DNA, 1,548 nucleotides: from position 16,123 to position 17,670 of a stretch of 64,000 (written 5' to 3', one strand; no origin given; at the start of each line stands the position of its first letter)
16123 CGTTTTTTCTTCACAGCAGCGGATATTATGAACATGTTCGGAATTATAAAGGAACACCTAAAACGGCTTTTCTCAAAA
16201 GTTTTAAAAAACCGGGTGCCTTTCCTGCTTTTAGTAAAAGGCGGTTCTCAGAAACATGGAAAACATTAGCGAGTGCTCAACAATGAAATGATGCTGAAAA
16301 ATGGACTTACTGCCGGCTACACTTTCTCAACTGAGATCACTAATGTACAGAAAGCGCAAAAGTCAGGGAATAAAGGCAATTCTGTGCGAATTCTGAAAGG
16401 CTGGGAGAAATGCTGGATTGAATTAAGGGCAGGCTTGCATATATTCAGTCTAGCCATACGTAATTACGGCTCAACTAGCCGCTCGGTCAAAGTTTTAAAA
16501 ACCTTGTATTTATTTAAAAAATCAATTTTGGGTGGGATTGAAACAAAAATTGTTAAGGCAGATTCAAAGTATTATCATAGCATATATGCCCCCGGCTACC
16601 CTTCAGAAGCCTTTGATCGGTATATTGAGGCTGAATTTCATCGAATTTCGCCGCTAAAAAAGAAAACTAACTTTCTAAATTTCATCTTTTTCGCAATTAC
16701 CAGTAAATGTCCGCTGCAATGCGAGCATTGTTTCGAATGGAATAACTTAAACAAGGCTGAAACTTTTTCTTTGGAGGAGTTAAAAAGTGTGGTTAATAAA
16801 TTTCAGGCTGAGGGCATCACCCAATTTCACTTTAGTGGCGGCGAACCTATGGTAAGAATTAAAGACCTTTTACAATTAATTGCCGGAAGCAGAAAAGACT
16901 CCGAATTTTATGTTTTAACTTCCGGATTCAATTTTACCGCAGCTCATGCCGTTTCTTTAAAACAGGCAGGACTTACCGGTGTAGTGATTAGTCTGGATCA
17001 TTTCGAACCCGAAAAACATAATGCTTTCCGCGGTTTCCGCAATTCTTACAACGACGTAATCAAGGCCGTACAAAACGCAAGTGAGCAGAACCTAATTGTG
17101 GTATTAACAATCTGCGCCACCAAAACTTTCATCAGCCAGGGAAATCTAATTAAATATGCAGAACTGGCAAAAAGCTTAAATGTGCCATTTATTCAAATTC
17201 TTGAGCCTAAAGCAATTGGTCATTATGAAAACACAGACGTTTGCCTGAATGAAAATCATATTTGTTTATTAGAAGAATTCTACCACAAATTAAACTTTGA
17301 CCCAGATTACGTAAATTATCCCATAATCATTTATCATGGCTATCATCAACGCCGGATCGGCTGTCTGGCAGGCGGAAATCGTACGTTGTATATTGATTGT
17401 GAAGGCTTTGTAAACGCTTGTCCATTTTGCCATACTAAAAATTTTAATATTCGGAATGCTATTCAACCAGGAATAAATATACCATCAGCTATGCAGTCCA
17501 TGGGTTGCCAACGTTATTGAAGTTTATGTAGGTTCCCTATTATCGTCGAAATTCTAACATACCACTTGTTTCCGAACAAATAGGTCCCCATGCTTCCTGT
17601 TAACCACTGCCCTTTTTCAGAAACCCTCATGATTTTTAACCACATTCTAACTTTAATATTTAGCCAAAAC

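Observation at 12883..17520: AT-richer divergent four-gene module: di-iron hydroxylase + KAS III-like enzyme facing a membrane protein + radical SAM enzyme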

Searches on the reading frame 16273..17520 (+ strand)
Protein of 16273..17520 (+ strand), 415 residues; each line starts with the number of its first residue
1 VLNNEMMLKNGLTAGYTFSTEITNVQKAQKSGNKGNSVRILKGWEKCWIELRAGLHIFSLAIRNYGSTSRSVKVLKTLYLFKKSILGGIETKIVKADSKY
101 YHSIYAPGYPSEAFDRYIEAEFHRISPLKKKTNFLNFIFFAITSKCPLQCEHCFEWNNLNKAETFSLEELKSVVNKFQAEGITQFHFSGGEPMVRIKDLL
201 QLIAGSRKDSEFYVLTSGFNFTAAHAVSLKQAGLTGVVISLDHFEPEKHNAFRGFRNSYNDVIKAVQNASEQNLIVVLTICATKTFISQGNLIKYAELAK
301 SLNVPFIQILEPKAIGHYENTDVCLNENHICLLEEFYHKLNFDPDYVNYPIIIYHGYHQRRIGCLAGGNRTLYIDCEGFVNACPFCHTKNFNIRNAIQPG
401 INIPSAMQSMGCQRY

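Call 3: search_protein_families(library=pfam, proteins=[window:16273-17520:+], max_evalue=0.01)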
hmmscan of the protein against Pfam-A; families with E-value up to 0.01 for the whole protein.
window:16273-17520:+ (415 aa): 2 families
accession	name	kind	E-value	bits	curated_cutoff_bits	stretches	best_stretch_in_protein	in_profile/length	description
PF04055.27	Radical_SAM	-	2.3e-20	73.9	29.5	1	142-280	3-148/166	Radical SAM superfamily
PF13353.11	Fer4_12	-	1e-10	42.5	22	1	143-263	12-136/137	4Fe-4S single cluster domain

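Call 4: search_protein_families(library=ncbifam, proteins=[window:16273-17520:+], max_evalue=0.01)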
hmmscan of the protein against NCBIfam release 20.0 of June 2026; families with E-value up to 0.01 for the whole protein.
window:16273-17520:+ (415 aa): 59 families (the best 25 are shown)
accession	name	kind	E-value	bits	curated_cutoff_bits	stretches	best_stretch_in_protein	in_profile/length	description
TIGR04055.1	rSAM_NirJ2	equivalog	1.3e-22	80.8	500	1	139-275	3-139/326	putative heme d1 biosynthesis radical SAM protein NirJ2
TIGR02666.1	moaA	equivalog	1.5e-22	80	284.05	1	141-331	15-214/336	GTP 3',8-cyclase MoaA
TIGR02109.1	PQQ_syn_pqqE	equivalog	3e-21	75.8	381.35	1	140-309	11-179/358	pyrroloquinoline quinone biosynthesis protein PqqE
TIGR02668.1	moaA_archaeal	equivalog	6.8e-21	74.5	325.25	1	140-318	14-192/303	GTP 3',8-cyclase MoaA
NF001199.0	PRK00164.2-1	equivalog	6.1e-20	71.6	231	1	141-311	17-186/308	GTP 3',8-cyclase MoaA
TIGR04347.1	pseudo_SAM_Halo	equivalog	1.9e-18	66.9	525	1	137-280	39-182/390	TIGR04347 family pseudo-SAM/SPASM protein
TIGR04546.1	rSAM_ahbC_deAc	equivalog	1.6e-17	63.4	650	1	138-306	41-207/390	12,18-didecarboxysiroheme deacetylase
TIGR04303.1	GeoRSP_rSAM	equivalog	5.3e-17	62.4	400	1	138-304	7-172/325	GeoRSP system radical SAM/SPASM protein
TIGR04545.1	rSAM_ahbD_hemeb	equivalog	5.2e-16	59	500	1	138-337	2-202/339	heme b synthase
NF045646.2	rSAM_Se_TrsS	equivalog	6.8e-16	57.8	490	1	140-283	90-236/441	radical SAM (seleno)protein TrsS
TIGR04054.1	rSAM_NirJ1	equivalog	9.3e-16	57.4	650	1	138-284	38-184/387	putative heme d1 biosynthesis radical SAM protein NirJ1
TIGR04133.1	rSAM_w_lipo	hypoth_equivalog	5.9e-15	55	425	1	127-341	15-232/350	TIGR04133 family radical SAM/SPASM protein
TIGR04051.1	rSAM_NirJ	equivalog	9.6e-15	54.4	515.45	1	140-288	6-154/354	heme d1 biosynthesis radical SAM protein NirJ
NF050035.1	rSAM_WgK_link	exception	9.8e-15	54.4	650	1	138-329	11-201/367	radical SAM/SPASM peptide maturase WgkB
TIGR04053.2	TIGR04053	equivalog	2.1e-14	53.5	395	1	138-288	10-164/366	TIGR04053 family radical SAM/SPASM domain-containing protein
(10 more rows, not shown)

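Call 30: search_solved_structures(query=window:16288-17520:+, max_evalue=0.001)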
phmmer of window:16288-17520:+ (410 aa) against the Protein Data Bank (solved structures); distinct sequences matched with E-value up to 0.001: 6.
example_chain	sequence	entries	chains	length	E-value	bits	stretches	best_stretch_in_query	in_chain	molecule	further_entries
6efn_A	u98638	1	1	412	9.1e-09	37.6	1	136-277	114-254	Sporulation killing factor maturation protein SkfB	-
2fb2_A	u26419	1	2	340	8.7e-08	34.4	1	133-396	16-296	Molybdenum cofactor biosynthesis protein A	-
1tv7_A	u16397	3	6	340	1.3e-07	33.9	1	133-396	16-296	Molybdenum cofactor biosynthesis protein A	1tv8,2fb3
7voc_C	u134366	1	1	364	2.7e-06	29.5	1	122-266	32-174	Cytosylglucuronate decarboxylase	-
7vob_C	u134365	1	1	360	3.4e-06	29.1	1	127-266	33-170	Cytosylglucuronate decarboxylase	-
6c8v_A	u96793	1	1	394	2e-05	26.6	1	136-273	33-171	Coenzyme PQQ synthesis protein E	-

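Call 34: find_homologous_proteins(query=window:16288-17520:+)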
Query window:16288-17520:+ (410 aa): 1134 proteins with E <= 0.001 among 4853 candidates; the best 120 are listed.
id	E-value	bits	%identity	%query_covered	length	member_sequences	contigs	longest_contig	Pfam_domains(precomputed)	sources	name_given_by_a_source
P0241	3.8e-280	946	100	100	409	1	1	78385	PF04055.28,PF13353.12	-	-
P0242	1.1e-204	698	73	100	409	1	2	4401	PF04055.28,PF13353.12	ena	-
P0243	5.5e-184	630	64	99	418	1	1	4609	PF04055.28,PF13353.12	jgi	-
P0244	1.7e-182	625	64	100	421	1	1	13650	PF04055.28,PF13353.12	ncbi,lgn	ncbi:hypothetical protein BH11BAC5_BH11BAC5_53410 [soil metagenome]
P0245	2.1e-181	621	64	100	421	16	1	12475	PF04055.28,PF13353.12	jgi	jgi:MoaA/NifB/PqqE/SkfB family radical SAM enzyme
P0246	4.5e-181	620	66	93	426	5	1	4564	PF04055.28,PF13353.12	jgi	-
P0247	5.9e-180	616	65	94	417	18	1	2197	PF04055.28,PF13353.12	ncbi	-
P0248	9.5e-180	616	67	93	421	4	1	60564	PF04055.28,PF13353.12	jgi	jgi:MoaA/NifB/PqqE/SkfB family radical SAM enzyme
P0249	1.0e-176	606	65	92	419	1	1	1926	PF04055.28,PF13353.12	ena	-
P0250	6.1e-176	603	65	92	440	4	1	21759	PF04055.28,PF13353.12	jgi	jgi:MoaA/NifB/PqqE/SkfB family radical SAM enzyme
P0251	7.4e-176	603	65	92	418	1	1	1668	PF04055.28,PF13353.12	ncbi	-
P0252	2.0e-174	598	64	93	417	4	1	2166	PF04055.28,PF13353.12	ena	-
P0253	2.8e-174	598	63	100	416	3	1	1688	PF04055.28,PF13353.12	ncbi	-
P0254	1.3e-173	595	65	93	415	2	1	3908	PF04055.28,PF13353.12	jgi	-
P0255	4.5e-173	594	66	92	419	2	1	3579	PF04055.28,PF13353.12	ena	-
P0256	9.4e-173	593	65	92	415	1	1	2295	PF04055.28,PF13353.12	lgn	-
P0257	4.4e-172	590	64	93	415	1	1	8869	PF04055.28,PF13353.12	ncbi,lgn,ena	-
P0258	5.9e-172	590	63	92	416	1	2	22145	PF04055.28,PF13353.12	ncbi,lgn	ncbi:MAG: radical SAM protein [Chitinophagaceae bacterium]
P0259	7.9e-172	589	65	92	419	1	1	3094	PF04055.28,PF13353.12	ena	-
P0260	2.1e-171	588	65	93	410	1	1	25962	PF04055.28,PF13353.12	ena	-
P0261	2.1e-171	588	65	92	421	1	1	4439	PF04055.28,PF13353.12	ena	-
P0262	8.6e-171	586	67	88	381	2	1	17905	PF04055.28,PF13353.12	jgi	-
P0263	9.6e-171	586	66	90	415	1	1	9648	PF04055.28,PF13353.12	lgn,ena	-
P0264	1.3e-170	586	64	93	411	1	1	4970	PF04055.28,PF13353.12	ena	-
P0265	1.3e-170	585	65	93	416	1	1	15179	PF04055.28,PF13353.12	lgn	-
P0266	3.0e-170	584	64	93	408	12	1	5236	PF04055.28,PF13353.12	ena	-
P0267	3.6e-170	584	64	93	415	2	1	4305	PF04055.28,PF13353.12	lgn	-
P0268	5.2e-170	584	65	92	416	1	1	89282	PF04055.28,PF13353.12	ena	-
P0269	2.8e-169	581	62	98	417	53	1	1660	PF04055.28,PF13353.12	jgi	-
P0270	3.3e-169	581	66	93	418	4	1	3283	PF04055.28,PF13353.12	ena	-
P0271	4.3e-169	580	65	94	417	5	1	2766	PF04055.28,PF13353.12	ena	-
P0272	1.6e-168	579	64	92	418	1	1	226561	PF04055.28,PF13353.12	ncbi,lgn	ncbi:MAG: radical SAM protein [Bacteroidota bacterium]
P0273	8.2e-168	576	60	97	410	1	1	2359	PF04055.28,PF13353.12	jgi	jgi:MoaA/NifB/PqqE/SkfB family radical SAM enzyme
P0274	1.4e-167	575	62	92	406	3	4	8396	PF04055.28,PF13353.12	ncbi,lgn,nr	ncbi:MAG: radical SAM protein [Segetibacter sp.]|nr:radical SAM protein [Segetibacter sp.]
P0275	1.5e-167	575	62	92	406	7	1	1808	PF04055.28,PF13353.12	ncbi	-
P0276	2.6e-167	575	63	92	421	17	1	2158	PF04055.28,PF13353.12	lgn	-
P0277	6.5e-167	573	63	92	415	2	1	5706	PF04055.28,PF13353.12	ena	-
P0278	9.6e-167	573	65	93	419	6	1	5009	PF04055.28,PF13353.12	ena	-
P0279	1.4e-166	572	63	92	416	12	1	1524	PF04055.28,PF13353.12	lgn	-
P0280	3.0e-166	571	61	94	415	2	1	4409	PF04055.28,PF13353.12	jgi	-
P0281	3.4e-166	571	63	92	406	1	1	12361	PF04055.28,PF13353.12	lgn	-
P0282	6.8e-166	570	62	93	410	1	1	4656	PF04055.28,PF13353.12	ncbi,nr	ncbi:MAG TPA: radical SAM protein [Flavitalea sp.]|nr:radical SAM protein [Flavitalea sp.]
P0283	3.3e-165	568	64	89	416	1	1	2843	PF04055.28,PF13353.12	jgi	jgi:MoaA/NifB/PqqE/SkfB family radical SAM enzyme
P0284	3.6e-165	568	63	92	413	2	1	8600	PF04055.28,PF13353.12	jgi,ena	-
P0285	1.9e-164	565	63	94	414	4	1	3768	PF04055.28,PF13353.12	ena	-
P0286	4.9e-164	564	63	93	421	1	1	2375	PF04055.28,PF13353.12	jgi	jgi:MoaA/NifB/PqqE/SkfB family radical SAM enzyme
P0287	1.2e-162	559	62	92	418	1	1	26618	PF04055.28,PF13353.12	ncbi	ncbi:hypothetical protein BH10BAC3_BH10BAC3_22510 [soil metagenome]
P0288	1.3e-162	559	62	94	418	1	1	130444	PF04055.28,PF13353.12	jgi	jgi:MoaA/NifB/PqqE/SkfB family radical SAM enzyme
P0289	2.1e-162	558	59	100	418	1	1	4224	PF04055.28,PF13353.12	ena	-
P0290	5.2e-161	554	59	100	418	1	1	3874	PF04055.28,PF13353.12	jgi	-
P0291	1.6e-159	549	60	92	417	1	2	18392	PF04055.28,PF13353.12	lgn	-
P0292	5.6e-159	547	62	91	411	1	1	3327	PF04055.28,PF13353.12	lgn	-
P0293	9.8e-159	546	60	93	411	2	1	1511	PF04055.28,PF13353.12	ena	-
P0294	1.3e-158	546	59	96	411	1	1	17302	PF04055.28,PF13353.12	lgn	-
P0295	1.9e-158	545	61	91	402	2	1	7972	PF04055.28,PF13353.12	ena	-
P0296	1.4e-157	543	60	93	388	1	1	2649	PF04055.28,PF13353.12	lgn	-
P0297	3.3e-157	541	58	95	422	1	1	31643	PF04055.28,PF13353.12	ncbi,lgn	-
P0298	8.0e-157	540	60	93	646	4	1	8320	PF04055.28,PF13353.12,PF04116.20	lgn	-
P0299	1.2e-156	540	61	92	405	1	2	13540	PF04055.28,PF13353.12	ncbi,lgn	-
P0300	3.3e-156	538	60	92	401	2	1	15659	PF04055.28,PF13353.12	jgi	jgi:MoaA/NifB/PqqE/SkfB family radical SAM enzyme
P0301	9.5e-156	537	59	91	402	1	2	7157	PF04055.28,PF13353.12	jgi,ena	jgi:MoaA/NifB/PqqE/SkfB family radical SAM enzyme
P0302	1.3e-154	533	61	88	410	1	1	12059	PF04055.28,PF13353.12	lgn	-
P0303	1.5e-154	533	60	91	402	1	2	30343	PF04055.28,PF13353.12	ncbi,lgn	ncbi:MAG: radical SAM protein [Puia sp.]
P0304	3.9e-153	528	58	92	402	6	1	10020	PF04055.28,PF13353.12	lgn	-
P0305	7.0e-153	527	58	93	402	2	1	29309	PF04055.28,PF13353.12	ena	-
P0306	1.0e-152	527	57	97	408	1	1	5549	PF04055.28,PF13353.12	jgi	jgi:MoaA/NifB/PqqE/SkfB family radical SAM enzyme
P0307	2.5e-152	525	59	92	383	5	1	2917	PF04055.28,PF13353.12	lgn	-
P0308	4.3e-152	525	59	92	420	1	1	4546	PF04055.28,PF13353.12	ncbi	-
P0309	7.3e-152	524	57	93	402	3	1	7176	PF04055.28,PF13353.12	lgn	-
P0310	1.6e-151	523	57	91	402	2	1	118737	PF04055.28,PF13353.12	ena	-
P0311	2.3e-151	522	58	91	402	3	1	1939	PF04055.28,PF13353.12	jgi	-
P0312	7.5e-151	520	57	93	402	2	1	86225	PF04055.28,PF13353.12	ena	-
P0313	2.0e-150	519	57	91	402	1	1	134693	PF04055.28,PF13353.12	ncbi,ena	-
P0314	4.7e-150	518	57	94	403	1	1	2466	PF04055.28,PF13353.12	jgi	jgi:MoaA/NifB/PqqE/SkfB family radical SAM enzyme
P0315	5.9e-150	517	57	91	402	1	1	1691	PF04055.28,PF13353.12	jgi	jgi:MoaA/NifB/PqqE/SkfB family radical SAM enzyme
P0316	1.3e-149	516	57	93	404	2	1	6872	PF04055.28,PF13353.12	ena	-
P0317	1.6e-149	516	58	93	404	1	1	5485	PF04055.28,PF13353.12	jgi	jgi:MoaA/NifB/PqqE/SkfB family radical SAM enzyme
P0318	6.5e-149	514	57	92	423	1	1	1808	PF04055.28,PF13353.12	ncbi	-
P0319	2.1e-148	512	60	88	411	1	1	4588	PF04055.28,PF13353.12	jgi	jgi:MoaA/NifB/PqqE/SkfB family radical SAM enzyme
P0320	8.1e-148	510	57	93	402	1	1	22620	PF04055.28,PF13353.12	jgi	jgi:MoaA/NifB/PqqE/SkfB family radical SAM enzyme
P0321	9.1e-148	510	57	92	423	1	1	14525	PF04055.28,PF13353.12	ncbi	-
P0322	9.5e-147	507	66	80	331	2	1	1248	PF04055.28,PF13353.12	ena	-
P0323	2.4e-146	506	55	96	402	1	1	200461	PF04055.28,PF13353.12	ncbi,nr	ncbi:MAG: hypothetical protein C5B59_19805 [Bacteroidetes bacterium]|nr:MAG: hypothetical protein C5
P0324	4.8e-146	505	64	80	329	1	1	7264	PF04055.28,PF13353.12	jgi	jgi:MoaA/NifB/PqqE/SkfB family radical SAM enzyme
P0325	5.7e-146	504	57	91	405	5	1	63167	PF04055.28,PF13353.12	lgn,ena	-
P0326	2.3e-145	502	57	92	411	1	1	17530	PF04055.28,PF13353.12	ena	-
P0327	8.3e-145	501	61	86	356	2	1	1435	PF04055.28,PF13353.12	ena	-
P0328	2.0e-144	499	57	92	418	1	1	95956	PF04055.28,PF13353.12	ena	-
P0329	5.8e-143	494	53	98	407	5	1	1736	PF04055.28,PF13353.12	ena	-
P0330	2.0e-140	486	55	94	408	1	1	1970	PF04055.28,PF13353.12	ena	-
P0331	7.5e-139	481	53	94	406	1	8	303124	PF04055.28,PF13353.12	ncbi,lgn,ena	-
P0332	1.7e-133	463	54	89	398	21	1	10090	PF04055.28,PF13353.12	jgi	jgi:MoaA/NifB/PqqE/SkfB family radical SAM enzyme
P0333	9.7e-133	461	52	90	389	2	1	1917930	PF04055.28,PF13353.12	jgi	jgi:MoaA/NifB/PqqE/SkfB family radical SAM enzyme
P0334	4.9e-132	458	52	90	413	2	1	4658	PF04055.28,PF13353.12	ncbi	ncbi:MAG TPA: radical SAM protein [Chitinophagaceae bacterium]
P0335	5.3e-132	458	55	90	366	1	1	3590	PF04055.28,PF13353.12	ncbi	ncbi:MAG TPA: radical SAM protein [Flavisolibacter sp.]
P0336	1.0e-131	457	52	92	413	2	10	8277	PF04055.28,PF13353.12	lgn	-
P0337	2.3e-131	456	54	89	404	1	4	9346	PF04055.28,PF13353.12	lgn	-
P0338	2.3e-131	456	51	91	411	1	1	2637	PF04055.28,PF13353.12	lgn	-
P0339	5.5e-127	442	50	92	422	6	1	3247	PF04055.28,PF13353.12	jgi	jgi:MoaA/NifB/PqqE/SkfB family radical SAM enzyme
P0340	6.6e-126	438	52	92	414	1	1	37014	PF04055.28,PF13353.12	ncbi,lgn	ncbi:hypothetical protein BH23BAC1_BH23BAC1_31530 [soil metagenome]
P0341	3.5e-125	436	55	84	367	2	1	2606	PF04055.28,PF13353.12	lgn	-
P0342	3.5e-123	429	57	78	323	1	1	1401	PF04055.28,PF13353.12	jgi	jgi:MoaA/NifB/PqqE/SkfB family radical SAM enzyme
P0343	6.5e-122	425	48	91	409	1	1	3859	PF04055.28,PF13353.12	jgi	jgi:MoaA/NifB/PqqE/SkfB family radical SAM enzyme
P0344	1.2e-121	424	49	90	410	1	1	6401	PF04055.28,PF13353.12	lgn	-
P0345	1.4e-121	424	51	90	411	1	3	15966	PF04055.28,PF13353.12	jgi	jgi:MoaA/NifB/PqqE/SkfB family radical SAM enzyme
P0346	3.1e-121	423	48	93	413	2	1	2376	PF04055.28,PF13353.12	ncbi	-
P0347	5.0e-121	422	49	92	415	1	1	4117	PF04055.28,PF13353.12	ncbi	-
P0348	7.1e-121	422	50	91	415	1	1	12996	PF04055.28,PF13353.12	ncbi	-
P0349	2.5e-120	420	49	93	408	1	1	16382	PF04055.28,PF13353.12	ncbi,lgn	ncbi:MAG: radical SAM protein [Saprospiraceae bacterium]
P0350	6.6e-120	419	49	91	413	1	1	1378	PF04055.28,PF13353.12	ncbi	-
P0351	8.8e-120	418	47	93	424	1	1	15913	PF04055.28,PF13353.12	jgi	jgi:MoaA/NifB/PqqE/SkfB family radical SAM enzyme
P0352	3.0e-119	416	48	92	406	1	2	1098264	PF04055.28,PF13353.12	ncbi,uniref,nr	ncbi:radical SAM protein [Echinicola jeungdonensis]|uniref:Radical SAM/SPASM domain-containing prote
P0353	4.8e-119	416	46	92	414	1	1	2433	PF04055.28,PF13353.12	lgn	-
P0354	6.4e-119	415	46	94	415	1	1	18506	PF04055.28,PF13353.12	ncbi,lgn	-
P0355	7.2e-119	415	49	89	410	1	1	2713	PF04055.28,PF13353.12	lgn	-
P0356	1.3e-118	414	61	69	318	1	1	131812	PF04055.28,PF13353.12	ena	-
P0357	7.6e-118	412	49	91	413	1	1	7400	PF04055.28,PF13353.12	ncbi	-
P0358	9.4e-118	411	50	91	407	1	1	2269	PF04055.28,PF13353.12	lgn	-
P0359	2.3e-117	410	47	94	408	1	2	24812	PF04055.28,PF13353.12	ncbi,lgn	-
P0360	2.5e-117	410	45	92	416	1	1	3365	PF04055.28,PF13353.12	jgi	jgi:MoaA/NifB/PqqE/SkfB family radical SAM enzyme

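Call 36: find_encoding_contigs(protein=P0298, flank=8000, max_places=3)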
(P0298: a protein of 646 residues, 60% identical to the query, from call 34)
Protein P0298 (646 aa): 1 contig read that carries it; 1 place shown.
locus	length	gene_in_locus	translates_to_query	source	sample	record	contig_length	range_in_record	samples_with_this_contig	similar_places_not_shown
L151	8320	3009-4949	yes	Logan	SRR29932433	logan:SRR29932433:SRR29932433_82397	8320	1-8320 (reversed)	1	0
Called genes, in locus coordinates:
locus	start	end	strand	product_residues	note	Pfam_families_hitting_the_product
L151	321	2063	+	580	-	-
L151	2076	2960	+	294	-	PF08541:ACP_syn_III_C (weak)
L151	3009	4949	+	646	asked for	PF04116:FA_hydroxylase, PF04055:Radical_SAM, PF13353:Fer4_12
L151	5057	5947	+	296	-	-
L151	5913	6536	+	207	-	PF04389:Peptidase_M28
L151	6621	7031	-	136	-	PF00903:Glyoxalase, PF06983:3-dmu-9_3-mt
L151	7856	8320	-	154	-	?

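Call 37: find_encoding_contigs(protein=P0352, flank=8000, max_places=2)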
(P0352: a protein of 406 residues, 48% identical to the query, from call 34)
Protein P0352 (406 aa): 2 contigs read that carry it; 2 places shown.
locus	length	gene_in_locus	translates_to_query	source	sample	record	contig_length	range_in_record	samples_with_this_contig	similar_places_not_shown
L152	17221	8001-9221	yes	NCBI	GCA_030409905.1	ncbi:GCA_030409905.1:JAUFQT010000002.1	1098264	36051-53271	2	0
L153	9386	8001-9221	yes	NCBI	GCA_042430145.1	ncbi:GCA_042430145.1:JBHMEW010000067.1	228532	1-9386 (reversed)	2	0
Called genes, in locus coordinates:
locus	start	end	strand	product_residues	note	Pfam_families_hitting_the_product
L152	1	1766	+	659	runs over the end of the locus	PF02837:Glyco_hydro_2_N, PF22666:Glyco_hydro_2_N2, PF13364:BetaGal_ABD2 (faint), PF00703:Glyco_hydro_2, PF02836:Glyco_hydro_2_C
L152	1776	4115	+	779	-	PF17678:Glyco_hydro_92N, PF07971:Glyco_hydro_92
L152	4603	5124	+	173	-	PF00703:Glyco_hydro_2 (weak)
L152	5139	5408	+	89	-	PF02836:Glyco_hydro_2_C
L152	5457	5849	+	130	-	-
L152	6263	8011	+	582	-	-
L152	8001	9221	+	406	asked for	PF04055:Radical_SAM, PF13353:Fer4_12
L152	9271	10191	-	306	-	PF12762:DDE_Tnp_IS1595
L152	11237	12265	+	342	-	PF00356:LacI, PF00532:Peripla_BP_1, PF13407:Peripla_BP_4, PF13377:Peripla_BP_3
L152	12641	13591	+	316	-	PF01116:F_bP_aldolase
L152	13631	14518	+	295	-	PF04962:KduI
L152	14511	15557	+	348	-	PF00294:PfkB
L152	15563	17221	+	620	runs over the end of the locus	PF02776:TPP_enzyme_N, PF00205:TPP_enzyme_M, PF02775:TPP_enzyme_C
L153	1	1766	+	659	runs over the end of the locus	PF02837:Glyco_hydro_2_N, PF22666:Glyco_hydro_2_N2, PF13364:BetaGal_ABD2 (faint), PF00703:Glyco_hydro_2, PF02836:Glyco_hydro_2_C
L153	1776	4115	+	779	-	PF17678:Glyco_hydro_92N, PF07971:Glyco_hydro_92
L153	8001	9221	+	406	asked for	PF04055:Radical_SAM, PF13353:Fer4_12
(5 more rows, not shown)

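Call 50: predict_structure(alignment_id=A3)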
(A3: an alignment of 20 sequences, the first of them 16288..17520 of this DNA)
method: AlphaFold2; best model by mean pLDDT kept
length: 410 residues; sequences in the alignment: 20
mean_pLDDT: 84.3   pTM: 0.86
mean pLDDT of the five models: 84.3, 80.9, 80.6, 80.5, 79.3
residues with pLDDT >= 90: 243; 70-90: 96; 50-70: 34; < 50: 37
segments of 3 or more residues with pLDDT < 50: 1-29, 361-363, 406-410
pLDDT, mean of each block of 10 residues (from residue 1): 30 33 40 90 96 97 97 92 90 94 95 91 81 89 72 82 94 88 92 97 94 95 98 96 90 95 97 94 97 97 89 82 96 96 95 77 69 75 72 63 50
secondary structure, 60 per line:
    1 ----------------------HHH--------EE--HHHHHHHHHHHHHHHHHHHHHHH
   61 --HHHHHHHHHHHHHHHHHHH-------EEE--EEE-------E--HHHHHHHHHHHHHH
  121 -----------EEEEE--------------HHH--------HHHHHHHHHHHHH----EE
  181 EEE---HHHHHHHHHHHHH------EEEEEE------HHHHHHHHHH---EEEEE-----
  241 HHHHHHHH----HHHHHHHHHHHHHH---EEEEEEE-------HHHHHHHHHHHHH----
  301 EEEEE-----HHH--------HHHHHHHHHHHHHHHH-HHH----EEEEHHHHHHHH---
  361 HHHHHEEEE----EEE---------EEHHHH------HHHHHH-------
elements in order: H38-60 H63-81 E89-91 E94-96 H107-120 E132-136 H162-174 E179-183 H187-199 E206-211 H218-227 E231-235 H241-248 H253-266 E270-276 H284-296 E301-305 H322-337 E346-349 H350-357 H361-365 E366-369 E374-376 H388-391 H398-403
